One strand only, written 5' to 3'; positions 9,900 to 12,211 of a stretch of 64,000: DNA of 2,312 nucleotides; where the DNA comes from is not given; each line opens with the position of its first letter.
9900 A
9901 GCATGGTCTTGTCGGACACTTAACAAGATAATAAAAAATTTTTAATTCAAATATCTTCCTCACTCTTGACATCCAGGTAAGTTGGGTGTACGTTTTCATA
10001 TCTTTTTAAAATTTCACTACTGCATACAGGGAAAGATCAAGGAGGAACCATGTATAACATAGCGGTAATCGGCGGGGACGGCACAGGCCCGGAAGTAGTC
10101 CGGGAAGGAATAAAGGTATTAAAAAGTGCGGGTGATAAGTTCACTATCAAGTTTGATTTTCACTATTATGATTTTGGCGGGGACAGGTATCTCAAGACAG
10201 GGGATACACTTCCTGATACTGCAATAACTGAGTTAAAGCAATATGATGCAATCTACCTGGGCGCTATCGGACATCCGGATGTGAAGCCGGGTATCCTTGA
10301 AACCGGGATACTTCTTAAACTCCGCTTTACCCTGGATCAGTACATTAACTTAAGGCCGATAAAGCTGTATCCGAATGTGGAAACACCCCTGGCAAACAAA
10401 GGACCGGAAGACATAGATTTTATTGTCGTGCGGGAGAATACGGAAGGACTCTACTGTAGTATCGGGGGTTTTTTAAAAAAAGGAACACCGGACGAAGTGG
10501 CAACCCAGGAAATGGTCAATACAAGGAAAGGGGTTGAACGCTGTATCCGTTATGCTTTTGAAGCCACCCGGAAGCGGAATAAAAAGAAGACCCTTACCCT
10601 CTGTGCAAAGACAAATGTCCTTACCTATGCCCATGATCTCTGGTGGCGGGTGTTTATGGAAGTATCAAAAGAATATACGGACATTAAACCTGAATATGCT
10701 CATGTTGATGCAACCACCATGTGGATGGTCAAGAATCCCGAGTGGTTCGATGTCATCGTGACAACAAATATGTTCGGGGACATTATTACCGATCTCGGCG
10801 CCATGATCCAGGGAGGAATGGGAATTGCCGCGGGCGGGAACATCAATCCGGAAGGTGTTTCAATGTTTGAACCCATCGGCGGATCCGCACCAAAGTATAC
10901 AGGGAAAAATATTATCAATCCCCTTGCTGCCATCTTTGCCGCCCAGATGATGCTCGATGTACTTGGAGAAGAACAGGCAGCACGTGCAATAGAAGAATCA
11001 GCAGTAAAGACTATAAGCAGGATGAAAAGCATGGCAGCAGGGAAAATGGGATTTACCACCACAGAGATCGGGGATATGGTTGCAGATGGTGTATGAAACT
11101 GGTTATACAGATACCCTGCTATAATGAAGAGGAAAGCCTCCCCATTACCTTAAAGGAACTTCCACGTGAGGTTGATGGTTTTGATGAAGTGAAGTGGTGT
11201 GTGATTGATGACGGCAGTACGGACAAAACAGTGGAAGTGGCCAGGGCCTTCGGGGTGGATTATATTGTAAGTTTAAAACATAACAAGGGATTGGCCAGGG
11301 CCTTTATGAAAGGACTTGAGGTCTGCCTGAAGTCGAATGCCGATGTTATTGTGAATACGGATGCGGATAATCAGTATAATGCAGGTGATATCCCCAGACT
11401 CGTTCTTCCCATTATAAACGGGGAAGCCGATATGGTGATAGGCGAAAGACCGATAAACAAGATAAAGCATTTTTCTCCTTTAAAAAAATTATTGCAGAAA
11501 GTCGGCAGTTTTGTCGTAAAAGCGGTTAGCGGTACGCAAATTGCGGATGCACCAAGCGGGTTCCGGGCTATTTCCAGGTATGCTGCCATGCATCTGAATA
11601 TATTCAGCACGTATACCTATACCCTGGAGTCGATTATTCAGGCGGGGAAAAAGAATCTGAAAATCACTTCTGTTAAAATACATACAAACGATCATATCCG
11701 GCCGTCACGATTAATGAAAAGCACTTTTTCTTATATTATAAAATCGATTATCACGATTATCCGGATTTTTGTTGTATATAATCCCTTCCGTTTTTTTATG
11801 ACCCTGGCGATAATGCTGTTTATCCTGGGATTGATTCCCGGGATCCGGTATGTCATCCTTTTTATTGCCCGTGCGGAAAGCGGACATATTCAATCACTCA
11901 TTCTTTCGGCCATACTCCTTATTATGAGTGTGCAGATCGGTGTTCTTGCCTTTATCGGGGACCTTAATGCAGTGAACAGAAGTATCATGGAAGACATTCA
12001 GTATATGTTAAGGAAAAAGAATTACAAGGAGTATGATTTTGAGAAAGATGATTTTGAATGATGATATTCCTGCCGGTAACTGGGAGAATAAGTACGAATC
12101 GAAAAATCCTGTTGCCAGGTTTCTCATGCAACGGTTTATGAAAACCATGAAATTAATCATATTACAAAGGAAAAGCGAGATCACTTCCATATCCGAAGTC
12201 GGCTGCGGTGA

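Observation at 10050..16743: Six translationally coupled genes: LeuB-family dehydrogenase → GT2 → methyltransferase → flippase-like → ArnT/PMT-like GT-C → 4Fe-4S protein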

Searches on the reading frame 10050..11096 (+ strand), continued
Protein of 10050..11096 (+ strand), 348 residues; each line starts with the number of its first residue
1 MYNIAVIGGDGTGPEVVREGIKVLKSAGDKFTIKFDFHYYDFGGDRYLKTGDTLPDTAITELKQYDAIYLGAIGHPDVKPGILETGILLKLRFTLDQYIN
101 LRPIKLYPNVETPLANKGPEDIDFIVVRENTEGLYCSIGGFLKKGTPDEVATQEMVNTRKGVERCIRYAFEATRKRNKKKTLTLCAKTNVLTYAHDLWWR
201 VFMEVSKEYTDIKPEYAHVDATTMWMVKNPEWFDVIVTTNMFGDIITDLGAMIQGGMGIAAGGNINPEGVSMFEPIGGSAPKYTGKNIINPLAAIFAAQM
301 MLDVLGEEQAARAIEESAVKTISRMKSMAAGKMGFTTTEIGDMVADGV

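Call 33: search_solved_structures(query=window:10050-11096:+, max_evalue=1e-20, show_alignments=2)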
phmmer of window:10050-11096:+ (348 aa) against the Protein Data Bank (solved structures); distinct sequences matched with E-value up to 1e-20: 79 (the best 60 are shown).
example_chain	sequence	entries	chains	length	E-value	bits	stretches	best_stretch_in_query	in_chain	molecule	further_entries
1w0d_A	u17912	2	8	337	3.2e-93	315.9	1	2-344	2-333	3-ISOPROPYLMALATE DEHYDROGENASE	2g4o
3flk_A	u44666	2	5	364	8.1e-80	271.8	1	2-326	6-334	Tartrate dehydrogenase/decarboxylase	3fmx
3u1h_A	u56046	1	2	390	1.5e-66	228.2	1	3-343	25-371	3-isopropylmalate dehydrogenase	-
6xxy_A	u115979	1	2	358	1.7e-61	211.6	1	2-345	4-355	3-isopropylmalate dehydrogenase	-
3wzx_A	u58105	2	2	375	3.3e-60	207.3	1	2-348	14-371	3-isopropylmalate dehydrogenase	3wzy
3vkz_A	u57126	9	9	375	8.7e-60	206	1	2-348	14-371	3-isopropylmalate dehydrogenase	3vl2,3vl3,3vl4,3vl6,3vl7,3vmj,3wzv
1cm7_A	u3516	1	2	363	8.8e-60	205.9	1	2-345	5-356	PROTEIN (3-ISOPROPYLMALATE DEHYDROGENASE)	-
1cnz_A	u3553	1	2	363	1.3e-59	205.4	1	2-345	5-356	PROTEIN (3-ISOPROPYLMALATE DEHYDROGENASE)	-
3vml_A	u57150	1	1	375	6.9e-59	203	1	2-348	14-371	3-isopropylmalate dehydrogenase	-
6lky_A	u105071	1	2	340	2.8e-58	201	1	1-324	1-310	Putative isocitrate dehydrogenase, NAD-dependent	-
3vmk_A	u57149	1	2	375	6e-58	199.9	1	2-324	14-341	3-isopropylmalate dehydrogenase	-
1vlc_A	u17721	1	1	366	6.6e-58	199.8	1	3-344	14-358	3-isopropylmalate dehydrogenase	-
3udo_A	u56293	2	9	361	7.5e-57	196.3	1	2-344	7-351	3-isopropylmalate dehydrogenase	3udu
1xac_A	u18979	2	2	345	3.6e-55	190.8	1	3-326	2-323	3-ISOPROPYLMALATE DEHYDROGENASE 2T2M6T S82R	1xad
1idm_A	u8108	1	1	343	9.8e-55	189.3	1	3-326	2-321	3-ISOPROPYLMALATE DEHYDROGENASE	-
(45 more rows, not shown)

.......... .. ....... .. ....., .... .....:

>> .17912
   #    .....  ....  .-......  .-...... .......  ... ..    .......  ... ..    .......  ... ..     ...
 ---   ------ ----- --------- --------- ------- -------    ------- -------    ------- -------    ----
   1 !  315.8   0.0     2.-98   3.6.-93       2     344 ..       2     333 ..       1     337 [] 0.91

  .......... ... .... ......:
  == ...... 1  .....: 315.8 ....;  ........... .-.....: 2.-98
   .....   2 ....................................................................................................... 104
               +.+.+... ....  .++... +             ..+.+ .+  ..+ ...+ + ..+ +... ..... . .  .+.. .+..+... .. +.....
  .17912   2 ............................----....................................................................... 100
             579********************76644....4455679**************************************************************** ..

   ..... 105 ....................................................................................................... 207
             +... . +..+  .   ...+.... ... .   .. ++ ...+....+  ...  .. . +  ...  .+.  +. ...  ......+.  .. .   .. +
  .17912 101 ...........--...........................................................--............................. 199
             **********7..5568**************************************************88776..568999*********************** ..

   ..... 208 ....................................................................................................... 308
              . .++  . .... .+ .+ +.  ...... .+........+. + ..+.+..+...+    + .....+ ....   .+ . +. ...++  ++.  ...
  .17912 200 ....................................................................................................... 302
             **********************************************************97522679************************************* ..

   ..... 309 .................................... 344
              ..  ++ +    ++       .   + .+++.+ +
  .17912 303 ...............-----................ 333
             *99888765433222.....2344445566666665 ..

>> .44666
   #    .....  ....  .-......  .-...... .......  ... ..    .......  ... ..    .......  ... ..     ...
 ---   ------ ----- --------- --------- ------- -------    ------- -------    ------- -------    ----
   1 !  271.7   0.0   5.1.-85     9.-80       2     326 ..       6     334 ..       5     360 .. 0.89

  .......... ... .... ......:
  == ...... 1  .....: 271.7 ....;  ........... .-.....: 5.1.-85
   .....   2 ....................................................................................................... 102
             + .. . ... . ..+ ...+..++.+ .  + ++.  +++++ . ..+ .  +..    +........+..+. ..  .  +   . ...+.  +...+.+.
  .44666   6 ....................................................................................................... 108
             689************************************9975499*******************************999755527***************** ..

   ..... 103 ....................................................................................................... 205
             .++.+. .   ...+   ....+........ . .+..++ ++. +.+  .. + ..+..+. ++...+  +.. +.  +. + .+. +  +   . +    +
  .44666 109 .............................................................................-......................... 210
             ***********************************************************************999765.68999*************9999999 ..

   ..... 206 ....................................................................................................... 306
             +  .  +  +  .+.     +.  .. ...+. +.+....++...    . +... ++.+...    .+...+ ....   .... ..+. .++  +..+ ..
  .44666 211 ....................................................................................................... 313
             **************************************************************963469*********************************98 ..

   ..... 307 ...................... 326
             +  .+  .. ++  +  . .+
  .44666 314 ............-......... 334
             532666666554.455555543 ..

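Call 67: find_encoding_contigs(protein=P0003, flank=6000, max_places=2)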
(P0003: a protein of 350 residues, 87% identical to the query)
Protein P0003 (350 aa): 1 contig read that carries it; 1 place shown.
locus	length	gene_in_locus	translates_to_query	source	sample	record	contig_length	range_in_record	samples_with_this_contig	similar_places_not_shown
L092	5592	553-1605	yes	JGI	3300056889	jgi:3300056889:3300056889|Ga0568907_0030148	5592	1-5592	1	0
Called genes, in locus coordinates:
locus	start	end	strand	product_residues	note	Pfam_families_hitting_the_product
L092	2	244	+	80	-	?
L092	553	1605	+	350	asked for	PF00180:Iso_dh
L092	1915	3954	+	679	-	PF00942:CBM_3, PF00150:Cellulase, PF00404:Dockerin_1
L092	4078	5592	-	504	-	?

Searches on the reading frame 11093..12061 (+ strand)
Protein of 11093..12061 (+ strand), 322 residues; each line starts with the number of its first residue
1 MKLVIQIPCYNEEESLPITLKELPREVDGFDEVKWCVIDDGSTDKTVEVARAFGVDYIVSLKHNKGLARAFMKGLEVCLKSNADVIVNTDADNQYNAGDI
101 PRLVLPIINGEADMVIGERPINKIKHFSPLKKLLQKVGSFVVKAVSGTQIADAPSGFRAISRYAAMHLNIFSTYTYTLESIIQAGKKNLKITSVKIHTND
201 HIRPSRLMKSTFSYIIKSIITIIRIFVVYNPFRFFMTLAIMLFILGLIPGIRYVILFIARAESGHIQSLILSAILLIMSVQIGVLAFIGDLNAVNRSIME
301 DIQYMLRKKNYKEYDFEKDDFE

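Call 3: search_protein_families(library=pfam, proteins=[window:11093-12061:+], max_evalue=0.01)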
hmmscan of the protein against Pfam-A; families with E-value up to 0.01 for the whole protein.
window:11093-12061:+ (322 aa): 1 family
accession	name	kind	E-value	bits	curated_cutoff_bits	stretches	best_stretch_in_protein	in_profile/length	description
PF00535.33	Glycos_transf_2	-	9.5e-24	84.6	23.3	1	7-165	4-164/168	Glycosyl transferase family 2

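Call 4: search_protein_families(library=ncbifam, proteins=[window:11093-12061:+], max_evalue=0.01)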
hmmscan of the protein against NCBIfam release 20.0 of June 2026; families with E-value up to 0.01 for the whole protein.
window:11093-12061:+ (322 aa): 14 families
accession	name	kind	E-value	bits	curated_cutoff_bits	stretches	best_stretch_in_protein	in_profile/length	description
TIGR04182.1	glyco_TIGR04182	equivalog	2.5e-30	105.9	325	1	4-296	3-287/293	S-layer glycoprotein N-glycosyltransferase AglJ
NF041391.1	DPhHxTase_Halo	equivalog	3.4e-15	55.6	375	1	9-221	3-207/213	dolichyl-phosphate hexose transferase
NF058614.1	PPMAGASynPpgS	equivalog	9.9e-15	54.6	370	1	5-171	4-168/226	polyprenyl-phospho-N-acetylgalactosaminyl synthase PpgS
NF007986.1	PRK10714.1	equivalog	2.9e-12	46.2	529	1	2-277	7-277/316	undecaprenyl-phosphate 4-deoxy-4-formamido-L-arabinose transferase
NF047588.1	GlcsyltransPgfSStrep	equivalog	3.2e-11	43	500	1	1-289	1-284/308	glycosyltransferase PgfS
TIGR03937.1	PgaC_IcaA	equivalog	6.4e-08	32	422.3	1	4-93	48-136/407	poly-beta-1,6-N-acetyl-D-glucosamine synthase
TIGR04283.1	glyco_like_mftF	equivalog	1.2e-06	28.3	182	1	5-64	3-59/221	TIGR04283 family arsenosugar biosynthesis glycosyltransferase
NF041875.1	EPS_EpsD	equivalog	4.3e-06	26.4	370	1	5-98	3-95/325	exopolysaccharide biosynthesis glycosyltransferase EpsD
NF010496.0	PRK13915.1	equivalog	1.5e-05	24.2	262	1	5-110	35-145/307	glucosyl-3-phosphoglycerate synthase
NF007482.0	PRK10073.1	equivalog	2.6e-05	23.4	423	1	2-95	7-98/334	glycosyltransferase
TIGR04242.1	nodulat_NodC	equivalog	2.7e-05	23.3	550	1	6-117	53-166/395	chitooligosaccharide synthase NodC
NF038302.1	EPS_HpsE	equivalog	7.9e-05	21.8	300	1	2-58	2-59/307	hormogonium polysaccharide biosynthesis glycosyltransferase HpsE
TIGR03469.1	HpnB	hypoth_equivalog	0.0015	17.7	379.25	1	3-115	46-168/386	hopene-associated glycosyltransferase HpnB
TIGR01556.1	rhamnosyltran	subfamily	0.0022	17.2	200.55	1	33-95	22-86/281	rhamnosyltransferase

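Call 48: search_solved_structures(query=window:11093-12061:+, max_evalue=0.001, show_alignments=1)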
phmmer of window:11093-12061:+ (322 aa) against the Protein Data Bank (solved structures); distinct sequences matched with E-value up to 0.001: 5.
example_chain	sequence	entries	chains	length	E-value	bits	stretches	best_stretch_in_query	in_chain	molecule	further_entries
5mlz_A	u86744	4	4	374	3.2e-12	49.7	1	1-193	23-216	Dolichol monophosphate mannose synthase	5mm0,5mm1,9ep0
9hwj_A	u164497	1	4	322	1.1e-09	41.4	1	2-267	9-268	Undecaprenyl-phosphate 4-deoxy-4-formamido-L-arabinose transferase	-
9bhc_C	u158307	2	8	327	1.5e-09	41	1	2-275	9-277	Undecaprenyl-phosphate 4-deoxy-4-formamido-L-arabinose transferase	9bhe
8vxh_A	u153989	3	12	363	2.1e-09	40.4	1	2-275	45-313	Undecaprenyl-phosphate 4-deoxy-4-formamido-L-arabinose transferase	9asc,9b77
6p61_A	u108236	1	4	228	0.00081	22.1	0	7-98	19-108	Glycosyltransferase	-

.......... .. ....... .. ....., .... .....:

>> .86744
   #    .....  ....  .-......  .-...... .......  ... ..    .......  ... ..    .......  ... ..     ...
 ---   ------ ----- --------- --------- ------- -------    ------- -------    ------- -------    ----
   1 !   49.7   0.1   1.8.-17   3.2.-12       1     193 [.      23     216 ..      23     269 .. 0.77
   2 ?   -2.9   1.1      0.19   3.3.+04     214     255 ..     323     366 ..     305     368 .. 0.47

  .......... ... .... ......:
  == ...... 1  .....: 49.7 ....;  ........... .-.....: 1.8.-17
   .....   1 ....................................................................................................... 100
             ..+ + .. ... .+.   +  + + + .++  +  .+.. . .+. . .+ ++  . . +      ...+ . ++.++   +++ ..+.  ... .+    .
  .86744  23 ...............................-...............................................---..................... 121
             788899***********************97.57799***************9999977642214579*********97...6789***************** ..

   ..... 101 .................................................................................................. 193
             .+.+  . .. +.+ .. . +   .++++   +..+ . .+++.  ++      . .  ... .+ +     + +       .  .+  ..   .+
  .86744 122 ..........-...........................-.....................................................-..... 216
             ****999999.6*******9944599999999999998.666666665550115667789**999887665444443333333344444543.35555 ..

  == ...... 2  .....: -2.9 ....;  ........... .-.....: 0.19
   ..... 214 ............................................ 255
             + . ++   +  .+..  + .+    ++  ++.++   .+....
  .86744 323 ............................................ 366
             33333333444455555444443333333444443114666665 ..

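Call 77: list_cluster_members(proteins=[window:11093-12061:+, window:12033-12659:+, window:16024-16743:+, window:16060-16743:+, window:16096-16743:+, window:12048-12659:+, window:16927-17142:+, window:18100-18648:+])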
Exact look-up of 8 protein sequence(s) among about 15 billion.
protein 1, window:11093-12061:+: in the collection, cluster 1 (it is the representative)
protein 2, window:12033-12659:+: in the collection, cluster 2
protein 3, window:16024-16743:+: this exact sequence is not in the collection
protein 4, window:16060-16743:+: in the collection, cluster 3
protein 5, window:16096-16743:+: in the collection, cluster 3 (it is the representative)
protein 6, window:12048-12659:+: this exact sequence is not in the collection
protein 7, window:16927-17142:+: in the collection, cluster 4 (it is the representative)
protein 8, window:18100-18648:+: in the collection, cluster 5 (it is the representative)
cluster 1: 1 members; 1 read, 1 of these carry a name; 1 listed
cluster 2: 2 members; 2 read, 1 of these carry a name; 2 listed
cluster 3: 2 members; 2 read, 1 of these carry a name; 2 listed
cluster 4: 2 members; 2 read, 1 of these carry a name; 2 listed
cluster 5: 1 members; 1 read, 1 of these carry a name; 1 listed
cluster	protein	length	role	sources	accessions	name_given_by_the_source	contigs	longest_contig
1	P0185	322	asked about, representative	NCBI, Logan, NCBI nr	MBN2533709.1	MAG: glycosyltransferase family 2 protein [Spirochaetales bacterium] | glycosyltransferase family 2 protein [Spirochaetales bacterium]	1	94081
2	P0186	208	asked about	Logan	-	-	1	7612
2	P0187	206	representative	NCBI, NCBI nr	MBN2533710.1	MAG: class I SAM-dependent methyltransferase [Spirochaetales bacterium] | class I SAM-dependent methyltransferase [Spirochaetales bacterium]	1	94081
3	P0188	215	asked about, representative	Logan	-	-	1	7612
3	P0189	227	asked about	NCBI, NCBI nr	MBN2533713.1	MAG: epoxyqueuosine reductase [Spirochaetales bacterium] | epoxyqueuosine reductase [Spirochaetales bacterium]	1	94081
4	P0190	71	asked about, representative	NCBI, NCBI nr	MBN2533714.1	MAG: SDR family NAD(P)-dependent oxidoreductase [Spirochaetales bacterium] | SDR family NAD(P)-dependent oxidoreductase [Spirochaetales bacterium]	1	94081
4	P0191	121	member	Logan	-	-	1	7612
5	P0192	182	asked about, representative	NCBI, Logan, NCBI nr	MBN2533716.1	MAG: GNAT family N-acetyltransferase [Spirochaetales bacterium] | GNAT family N-acetyltransferase [Spirochaetales bacterium]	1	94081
